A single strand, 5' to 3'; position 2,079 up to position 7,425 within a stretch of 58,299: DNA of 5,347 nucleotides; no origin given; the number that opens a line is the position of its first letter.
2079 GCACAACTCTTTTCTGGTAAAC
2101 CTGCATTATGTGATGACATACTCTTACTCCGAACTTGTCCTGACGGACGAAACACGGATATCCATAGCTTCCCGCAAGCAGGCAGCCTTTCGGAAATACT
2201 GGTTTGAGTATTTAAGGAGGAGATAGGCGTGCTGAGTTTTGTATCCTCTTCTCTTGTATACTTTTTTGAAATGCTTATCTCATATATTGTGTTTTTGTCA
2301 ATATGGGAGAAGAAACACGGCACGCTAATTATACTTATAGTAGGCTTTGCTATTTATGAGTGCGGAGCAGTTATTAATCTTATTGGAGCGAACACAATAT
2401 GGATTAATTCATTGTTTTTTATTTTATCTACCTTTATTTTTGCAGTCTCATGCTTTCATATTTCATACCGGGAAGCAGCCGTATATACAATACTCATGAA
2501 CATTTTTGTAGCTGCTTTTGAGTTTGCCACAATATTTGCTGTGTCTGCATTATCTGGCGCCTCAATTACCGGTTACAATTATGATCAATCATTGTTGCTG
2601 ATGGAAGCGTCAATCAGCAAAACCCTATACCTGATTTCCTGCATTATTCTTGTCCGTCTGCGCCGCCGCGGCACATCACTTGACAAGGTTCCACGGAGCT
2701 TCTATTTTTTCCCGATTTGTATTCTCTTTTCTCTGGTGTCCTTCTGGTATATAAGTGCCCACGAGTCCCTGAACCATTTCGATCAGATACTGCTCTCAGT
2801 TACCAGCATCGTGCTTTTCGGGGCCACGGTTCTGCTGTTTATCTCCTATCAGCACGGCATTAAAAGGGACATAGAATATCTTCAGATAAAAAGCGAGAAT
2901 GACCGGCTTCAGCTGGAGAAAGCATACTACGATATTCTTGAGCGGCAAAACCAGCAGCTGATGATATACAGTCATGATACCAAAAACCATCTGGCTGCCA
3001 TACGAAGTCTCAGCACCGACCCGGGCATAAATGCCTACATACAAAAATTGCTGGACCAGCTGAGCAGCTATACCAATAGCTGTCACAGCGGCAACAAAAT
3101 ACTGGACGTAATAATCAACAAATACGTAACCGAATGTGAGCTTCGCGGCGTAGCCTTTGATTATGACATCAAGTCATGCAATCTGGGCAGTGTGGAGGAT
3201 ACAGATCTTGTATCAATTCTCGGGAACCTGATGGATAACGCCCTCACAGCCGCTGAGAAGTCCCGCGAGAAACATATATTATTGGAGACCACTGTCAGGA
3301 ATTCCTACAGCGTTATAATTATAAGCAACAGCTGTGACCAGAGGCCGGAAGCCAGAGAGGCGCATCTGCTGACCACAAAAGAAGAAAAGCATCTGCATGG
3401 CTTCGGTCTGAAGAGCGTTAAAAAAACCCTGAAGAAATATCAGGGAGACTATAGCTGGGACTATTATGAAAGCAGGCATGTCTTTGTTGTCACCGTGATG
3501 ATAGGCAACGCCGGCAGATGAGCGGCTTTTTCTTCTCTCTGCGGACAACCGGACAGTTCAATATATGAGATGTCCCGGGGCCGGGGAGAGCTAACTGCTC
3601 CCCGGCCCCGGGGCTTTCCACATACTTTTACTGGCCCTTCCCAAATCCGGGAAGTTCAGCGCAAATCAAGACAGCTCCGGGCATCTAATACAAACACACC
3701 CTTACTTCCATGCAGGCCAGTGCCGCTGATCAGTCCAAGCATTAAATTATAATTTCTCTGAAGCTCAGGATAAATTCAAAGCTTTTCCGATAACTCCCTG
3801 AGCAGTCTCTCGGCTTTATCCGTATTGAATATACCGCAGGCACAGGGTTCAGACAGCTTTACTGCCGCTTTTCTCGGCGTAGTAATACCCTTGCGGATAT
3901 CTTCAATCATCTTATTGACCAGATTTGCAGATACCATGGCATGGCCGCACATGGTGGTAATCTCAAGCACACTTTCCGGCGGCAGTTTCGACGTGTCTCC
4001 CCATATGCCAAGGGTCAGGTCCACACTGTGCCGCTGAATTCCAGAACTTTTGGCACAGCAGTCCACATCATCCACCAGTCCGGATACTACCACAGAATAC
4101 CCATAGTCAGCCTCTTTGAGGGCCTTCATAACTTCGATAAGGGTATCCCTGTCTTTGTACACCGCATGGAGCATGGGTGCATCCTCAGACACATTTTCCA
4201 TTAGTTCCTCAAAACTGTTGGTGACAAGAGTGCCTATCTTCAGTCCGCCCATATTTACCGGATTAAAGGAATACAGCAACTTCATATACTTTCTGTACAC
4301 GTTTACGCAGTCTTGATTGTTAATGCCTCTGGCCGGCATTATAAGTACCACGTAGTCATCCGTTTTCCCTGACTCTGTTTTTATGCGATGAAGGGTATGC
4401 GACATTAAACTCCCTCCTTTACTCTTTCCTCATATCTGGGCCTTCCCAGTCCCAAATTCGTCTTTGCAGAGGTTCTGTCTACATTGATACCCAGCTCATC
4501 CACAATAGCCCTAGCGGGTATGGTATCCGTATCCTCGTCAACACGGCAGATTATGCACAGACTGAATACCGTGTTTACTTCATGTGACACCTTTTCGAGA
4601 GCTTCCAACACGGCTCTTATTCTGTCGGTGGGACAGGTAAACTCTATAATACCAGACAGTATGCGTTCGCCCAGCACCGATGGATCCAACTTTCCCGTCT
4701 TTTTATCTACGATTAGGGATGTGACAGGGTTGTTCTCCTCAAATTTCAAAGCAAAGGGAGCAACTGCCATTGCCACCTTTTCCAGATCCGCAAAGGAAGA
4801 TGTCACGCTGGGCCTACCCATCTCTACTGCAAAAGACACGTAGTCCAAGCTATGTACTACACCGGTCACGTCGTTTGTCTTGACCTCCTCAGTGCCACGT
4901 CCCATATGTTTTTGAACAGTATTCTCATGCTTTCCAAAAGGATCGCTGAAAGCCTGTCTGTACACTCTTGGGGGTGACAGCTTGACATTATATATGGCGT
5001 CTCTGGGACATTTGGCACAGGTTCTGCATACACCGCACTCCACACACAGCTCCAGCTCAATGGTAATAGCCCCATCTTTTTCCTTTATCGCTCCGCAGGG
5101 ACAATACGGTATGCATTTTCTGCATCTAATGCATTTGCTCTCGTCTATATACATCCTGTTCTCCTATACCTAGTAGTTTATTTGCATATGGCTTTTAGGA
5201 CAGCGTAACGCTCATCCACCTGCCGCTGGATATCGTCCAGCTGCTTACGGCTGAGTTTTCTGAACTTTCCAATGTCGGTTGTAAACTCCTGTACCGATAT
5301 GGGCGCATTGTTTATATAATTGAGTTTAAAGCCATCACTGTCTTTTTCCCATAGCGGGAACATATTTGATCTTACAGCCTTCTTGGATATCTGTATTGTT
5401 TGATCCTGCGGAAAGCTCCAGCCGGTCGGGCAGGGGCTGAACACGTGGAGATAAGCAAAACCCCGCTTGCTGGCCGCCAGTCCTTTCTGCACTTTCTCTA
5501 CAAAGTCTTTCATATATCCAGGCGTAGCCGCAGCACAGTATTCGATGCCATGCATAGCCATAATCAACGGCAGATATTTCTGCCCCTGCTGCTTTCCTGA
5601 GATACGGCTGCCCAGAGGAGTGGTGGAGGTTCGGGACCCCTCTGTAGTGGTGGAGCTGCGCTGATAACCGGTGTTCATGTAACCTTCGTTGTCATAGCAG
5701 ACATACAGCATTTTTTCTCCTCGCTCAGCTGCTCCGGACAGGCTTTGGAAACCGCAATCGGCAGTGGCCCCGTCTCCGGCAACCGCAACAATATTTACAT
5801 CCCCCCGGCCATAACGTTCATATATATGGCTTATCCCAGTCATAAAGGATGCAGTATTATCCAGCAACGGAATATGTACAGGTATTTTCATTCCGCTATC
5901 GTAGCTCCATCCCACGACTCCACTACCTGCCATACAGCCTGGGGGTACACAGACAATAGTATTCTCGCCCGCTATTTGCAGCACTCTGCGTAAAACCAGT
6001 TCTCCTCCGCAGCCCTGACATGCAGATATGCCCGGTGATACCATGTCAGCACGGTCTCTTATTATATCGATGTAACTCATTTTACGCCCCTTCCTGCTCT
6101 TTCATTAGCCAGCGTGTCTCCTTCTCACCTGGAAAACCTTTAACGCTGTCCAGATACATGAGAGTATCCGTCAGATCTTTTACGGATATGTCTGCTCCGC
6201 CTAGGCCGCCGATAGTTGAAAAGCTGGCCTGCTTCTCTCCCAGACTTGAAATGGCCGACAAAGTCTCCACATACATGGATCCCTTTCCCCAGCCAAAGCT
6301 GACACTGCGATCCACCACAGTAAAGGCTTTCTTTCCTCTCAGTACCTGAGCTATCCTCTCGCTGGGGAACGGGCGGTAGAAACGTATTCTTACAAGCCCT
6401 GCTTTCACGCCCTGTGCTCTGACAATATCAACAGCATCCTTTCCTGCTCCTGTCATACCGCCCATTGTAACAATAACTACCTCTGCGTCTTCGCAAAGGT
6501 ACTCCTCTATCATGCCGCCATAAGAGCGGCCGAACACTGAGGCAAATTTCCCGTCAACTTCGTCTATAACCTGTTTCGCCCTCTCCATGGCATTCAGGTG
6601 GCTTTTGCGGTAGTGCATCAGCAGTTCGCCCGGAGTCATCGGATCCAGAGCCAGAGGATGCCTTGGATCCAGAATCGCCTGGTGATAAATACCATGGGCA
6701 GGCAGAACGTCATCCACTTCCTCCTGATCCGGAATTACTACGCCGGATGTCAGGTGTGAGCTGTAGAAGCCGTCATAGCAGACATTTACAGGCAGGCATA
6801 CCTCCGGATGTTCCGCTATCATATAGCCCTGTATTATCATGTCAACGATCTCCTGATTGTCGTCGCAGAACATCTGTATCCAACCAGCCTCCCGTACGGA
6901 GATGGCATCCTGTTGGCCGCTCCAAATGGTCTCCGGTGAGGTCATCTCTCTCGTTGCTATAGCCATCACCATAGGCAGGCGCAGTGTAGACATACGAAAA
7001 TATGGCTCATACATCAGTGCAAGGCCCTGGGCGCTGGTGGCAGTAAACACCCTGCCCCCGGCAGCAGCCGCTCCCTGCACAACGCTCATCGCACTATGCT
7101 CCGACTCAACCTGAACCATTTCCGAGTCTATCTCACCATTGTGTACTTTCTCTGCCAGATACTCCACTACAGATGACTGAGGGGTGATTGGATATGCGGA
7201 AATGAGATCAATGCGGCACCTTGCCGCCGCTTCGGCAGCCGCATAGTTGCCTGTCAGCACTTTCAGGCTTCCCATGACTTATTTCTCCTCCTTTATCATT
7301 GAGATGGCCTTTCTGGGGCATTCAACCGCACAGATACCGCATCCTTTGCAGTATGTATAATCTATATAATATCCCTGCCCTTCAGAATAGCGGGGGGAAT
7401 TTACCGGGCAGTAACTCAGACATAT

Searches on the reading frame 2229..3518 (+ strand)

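Call 8: search_protein_families(library=pfam, proteins=[window:2229-3518:+], max_evalue=0.001)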
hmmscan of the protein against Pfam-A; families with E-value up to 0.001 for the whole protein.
window:2229-3518:+ (430 aa): 2 families
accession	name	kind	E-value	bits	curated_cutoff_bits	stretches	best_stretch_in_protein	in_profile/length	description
PF14501.12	HATPase_c_5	-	2.2e-21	76.1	22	1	323-425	2-101/102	GHKL domain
PF02518.31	HATPase_c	-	3.2e-06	28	26.4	1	325-410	4-93/111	Histidine kinase-, DNA gyrase B-, and HSP90-like ATPase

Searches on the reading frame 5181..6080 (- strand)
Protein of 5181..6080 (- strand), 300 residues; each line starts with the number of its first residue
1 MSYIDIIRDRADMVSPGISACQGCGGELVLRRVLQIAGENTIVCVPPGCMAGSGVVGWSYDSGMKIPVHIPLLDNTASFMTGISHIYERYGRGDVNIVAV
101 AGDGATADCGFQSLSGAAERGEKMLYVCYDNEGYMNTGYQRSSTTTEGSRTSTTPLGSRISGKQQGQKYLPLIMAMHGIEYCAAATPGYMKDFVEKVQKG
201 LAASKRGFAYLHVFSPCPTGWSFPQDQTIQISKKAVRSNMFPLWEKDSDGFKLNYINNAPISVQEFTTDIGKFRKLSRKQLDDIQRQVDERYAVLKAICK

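Call 7: search_protein_families(library=pfam, proteins=[window:5181-6080:-], max_evalue=0.01)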
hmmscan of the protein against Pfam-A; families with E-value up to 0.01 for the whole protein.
window:5181-6080:- (300 aa): 1 family
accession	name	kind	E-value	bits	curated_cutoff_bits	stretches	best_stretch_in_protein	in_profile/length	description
PF02775.26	TPP_enzyme_C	-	3.4e-14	53.3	21.9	1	80-213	37-151/151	Thiamine pyrophosphate enzyme, C-terminal TPP binding domain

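Call 9: search_protein_families(library=ncbifam, proteins=[window:5181-6080:-], max_evalue=0.01)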
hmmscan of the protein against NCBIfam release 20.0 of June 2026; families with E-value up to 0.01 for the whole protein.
window:5181-6080:- (300 aa): 10 families
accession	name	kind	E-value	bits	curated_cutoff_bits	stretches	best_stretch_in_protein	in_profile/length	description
NF045766.1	PhenlGlyoxDHPadI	equivalog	4.3e-112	375.1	700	1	7-298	145-436/443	NADH-dependent phenylglyoxylate dehydrogenase subunit beta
NF008818.0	PRK11864.1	subfamily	2.6e-83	279.6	405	1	10-298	10-295/300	3-methyl-2-oxobutanoate dehydrogenase subunit beta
NF008819.1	PRK11865.1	equivalog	4.3e-78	262.6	405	1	10-297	10-298/300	pyruvate synthase subunit PorB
NF045792.1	OxalOxredbeta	equivalog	2e-57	194.5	590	1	11-294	14-302/311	oxalate oxidoreductase subunit beta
NF008820.0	PRK11866.1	equivalog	3.3e-14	52.9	402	1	93-283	84-259/287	2-oxoacid ferredoxin oxidoreductase subunit beta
TIGR02177.1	PorB_KorB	subfamily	3.1e-10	40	261.9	1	94-219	71-189/286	2-oxoacid:acceptor oxidoreductase, beta subunit, pyruvate/2-ketoisovalerate family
TIGR02176.1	pyruv_ox_red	equivalog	2.1e-09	35.8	911.35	1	99-291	958-1151/1167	pyruvate:ferredoxin (flavodoxin) oxidoreductase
NF008821.0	PRK11869.1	equivalog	4.7e-06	25.7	438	1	92-219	82-202/286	2-oxoacid ferredoxin oxidoreductase subunit beta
NF007207.0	PRK09628.1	equivalog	0.00036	20.2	364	1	20-217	18-202/277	2-oxoglutarate ferredoxin oxidoreductase subunit beta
NF041171.1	Oxoac_fdxbeta_Archa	equivalog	0.00044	19.6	423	1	93-219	72-191/296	2-oxoacid:ferredoxin oxidoreductase subunit beta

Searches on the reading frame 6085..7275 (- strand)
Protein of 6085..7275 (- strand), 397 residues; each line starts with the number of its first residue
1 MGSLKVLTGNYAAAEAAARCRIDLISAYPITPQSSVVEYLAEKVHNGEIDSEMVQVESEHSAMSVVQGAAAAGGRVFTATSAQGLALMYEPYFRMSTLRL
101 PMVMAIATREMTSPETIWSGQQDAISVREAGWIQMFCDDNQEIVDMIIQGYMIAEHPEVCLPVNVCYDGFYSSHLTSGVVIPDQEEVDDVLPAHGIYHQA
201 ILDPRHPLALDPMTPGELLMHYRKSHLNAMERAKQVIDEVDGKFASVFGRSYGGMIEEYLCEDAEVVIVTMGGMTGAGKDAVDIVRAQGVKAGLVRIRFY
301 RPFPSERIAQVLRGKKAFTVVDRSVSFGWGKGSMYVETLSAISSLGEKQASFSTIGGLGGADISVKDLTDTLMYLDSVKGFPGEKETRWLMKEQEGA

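Call 7: search_protein_families(library=pfam, proteins=[window:6085-7275:-], max_evalue=0.01)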
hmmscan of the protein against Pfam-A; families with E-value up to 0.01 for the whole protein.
window:6085-7275:- (397 aa): 3 families
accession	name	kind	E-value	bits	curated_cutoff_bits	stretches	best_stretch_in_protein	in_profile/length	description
PF01855.24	POR_N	-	1.8e-59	201.7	27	1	15-240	1-229/231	Pyruvate flavodoxin/ferredoxin oxidoreductase, thiamine diP-bdg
PF17147.9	PFOR_II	-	4.7e-28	98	27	1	264-368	1-102/102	Pyruvate:ferredoxin oxidoreductase core domain II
PF02780.25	Transketolase_C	-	1.8e-06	28.3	25.9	1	259-330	5-77/124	Transketolase, C-terminal domain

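Call 9: search_protein_families(library=ncbifam, proteins=[window:6085-7275:-], max_evalue=0.01)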
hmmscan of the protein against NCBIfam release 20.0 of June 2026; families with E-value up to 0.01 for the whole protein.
window:6085-7275:- (397 aa): 18 families
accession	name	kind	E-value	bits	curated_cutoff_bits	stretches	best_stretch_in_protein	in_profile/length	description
NF045764.1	PhenlGlyoxDHPadG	equivalog_domain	2.6e-135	451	700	1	6-373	4-377/398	NADH-dependent phenylglyoxylate dehydrogenase subunit alpha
NF040682.1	PorA_Arch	equivalog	1.8e-124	415.6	550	1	4-390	3-383/387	pyruvate synthase subunit PorA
NF006233.0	PRK08367.1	equivalog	7e-101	337.9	625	1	5-374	5-371/394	pyruvate ferredoxin oxidoreductase subunit alpha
NF006232.0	PRK08366.1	equivalog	1.7e-91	306.8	646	1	5-370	8-369/394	2-ketoisovalerate ferredoxin oxidoreductase subunit alpha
NF007201.0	PRK09622.1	equivalog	3.7e-84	283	590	1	4-372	10-375/405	2-oxoacid:ferredoxin oxidoreductase subunit alpha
NF045791.1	OxalOxredalpha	equivalog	8.1e-84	281.9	500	1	1-390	1-391/395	oxalate oxidoreductase subunit alpha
TIGR02176.1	pyruv_ox_red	equivalog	6e-43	146.9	911.35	1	4-360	1-360/1167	pyruvate:ferredoxin (flavodoxin) oxidoreductase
NF005507.0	PRK07119.1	subfamily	2.8e-36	125.1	399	2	5-170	5-172/352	3-methyl-2-oxobutanoate dehydrogenase subunit VorB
NF006412.0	PRK08659.1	equivalog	7.3e-32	111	411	2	4-188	5-190/378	2-oxoacid:acceptor oxidoreductase subunit alpha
TIGR03710.1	OAFO_sf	subfamily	1.3e-28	100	482.75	2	6-109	195-296/561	2-oxoacid:acceptor oxidoreductase subunit alpha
NF007206.0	PRK09627.1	equivalog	2.9e-22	79.1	579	1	7-313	6-324/375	2-oxoglutarate synthase subunit alpha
NF041170.1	Oxoac_fdxalpha_Archa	equivalog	2.4e-19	69.1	800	2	6-109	237-349/636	2-oxoacid:ferredoxin oxidoreductase subunit alpha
TIGR03336.1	IOR_alpha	equivalog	4.9e-11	41.7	650.9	1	5-159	3-155/595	indolepyruvate ferredoxin oxidoreductase subunit alpha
NF003933.0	PRK05444.2-2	equivalog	7.6e-06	24.7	395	1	24-331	313-551/606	1-deoxy-D-xylulose-5-phosphate synthase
NF004556.0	PRK05899.2-2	equivalog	0.0012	17.2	575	1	226-331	481-587/639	transketolase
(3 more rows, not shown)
